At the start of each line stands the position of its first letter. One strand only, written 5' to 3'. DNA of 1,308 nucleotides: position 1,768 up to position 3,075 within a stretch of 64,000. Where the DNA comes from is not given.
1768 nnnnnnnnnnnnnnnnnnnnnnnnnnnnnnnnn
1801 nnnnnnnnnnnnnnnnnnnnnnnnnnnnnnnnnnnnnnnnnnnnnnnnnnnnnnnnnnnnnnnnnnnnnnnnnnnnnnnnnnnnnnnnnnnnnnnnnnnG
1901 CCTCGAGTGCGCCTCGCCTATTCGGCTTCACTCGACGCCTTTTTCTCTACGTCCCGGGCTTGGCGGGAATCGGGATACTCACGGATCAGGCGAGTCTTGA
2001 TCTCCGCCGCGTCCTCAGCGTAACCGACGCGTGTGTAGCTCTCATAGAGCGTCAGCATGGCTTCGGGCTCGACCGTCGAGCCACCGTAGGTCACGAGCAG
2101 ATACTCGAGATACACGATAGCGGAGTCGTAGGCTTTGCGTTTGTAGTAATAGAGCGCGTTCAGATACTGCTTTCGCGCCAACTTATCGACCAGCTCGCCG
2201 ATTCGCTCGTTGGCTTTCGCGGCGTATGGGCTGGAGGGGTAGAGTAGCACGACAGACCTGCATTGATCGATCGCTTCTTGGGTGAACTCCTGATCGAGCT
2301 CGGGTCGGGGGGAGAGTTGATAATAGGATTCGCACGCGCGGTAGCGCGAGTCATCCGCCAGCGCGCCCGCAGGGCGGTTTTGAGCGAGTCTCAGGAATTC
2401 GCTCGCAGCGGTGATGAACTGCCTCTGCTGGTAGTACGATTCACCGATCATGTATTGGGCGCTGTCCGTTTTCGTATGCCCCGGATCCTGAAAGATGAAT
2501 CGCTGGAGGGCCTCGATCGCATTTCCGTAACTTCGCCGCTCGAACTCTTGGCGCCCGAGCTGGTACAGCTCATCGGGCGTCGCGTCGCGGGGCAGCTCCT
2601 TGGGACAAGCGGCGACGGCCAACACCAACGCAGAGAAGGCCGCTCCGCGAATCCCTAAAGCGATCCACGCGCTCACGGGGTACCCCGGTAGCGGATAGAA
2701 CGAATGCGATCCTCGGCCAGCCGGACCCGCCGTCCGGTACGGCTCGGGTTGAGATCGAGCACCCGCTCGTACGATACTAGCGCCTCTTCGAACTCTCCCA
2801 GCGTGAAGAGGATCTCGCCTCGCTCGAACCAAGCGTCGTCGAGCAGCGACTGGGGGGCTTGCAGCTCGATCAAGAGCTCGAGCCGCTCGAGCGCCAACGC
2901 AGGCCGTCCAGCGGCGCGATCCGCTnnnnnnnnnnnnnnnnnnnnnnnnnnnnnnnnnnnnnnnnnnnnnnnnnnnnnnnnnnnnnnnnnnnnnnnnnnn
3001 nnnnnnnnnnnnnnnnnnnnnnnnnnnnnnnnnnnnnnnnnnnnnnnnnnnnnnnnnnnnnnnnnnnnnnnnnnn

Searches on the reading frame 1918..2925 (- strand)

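Call 62: search_protein_families(library=pfam, proteins=[window:1918-2925:-], max_evalue=0.01)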
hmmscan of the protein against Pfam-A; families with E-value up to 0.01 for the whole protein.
window:1918-2925:- (335 aa): 5 families
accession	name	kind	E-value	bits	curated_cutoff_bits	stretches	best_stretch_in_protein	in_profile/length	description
PF13525.12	YfiO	-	2.7e-26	93.1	25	1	114-308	2-199/203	Outer membrane lipoprotein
PF13174.12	TPR_6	-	2.5e-06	28.2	26.3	0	156-185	2-31/33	Tetratricopeptide repeat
PF13512.12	TPR_18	-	1.2e-05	25.9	21.9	1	113-242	6-145/145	Tetratricopeptide repeat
PF12895.13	ANAPC3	-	0.00089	19.9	27.2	0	131-204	3-69/82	Anaphase-promoting complex, cyclosome, subunit 3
PF13432.12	TPR_16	-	0.0037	18.1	32.7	1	121-187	1-64/65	Tetratricopeptide repeat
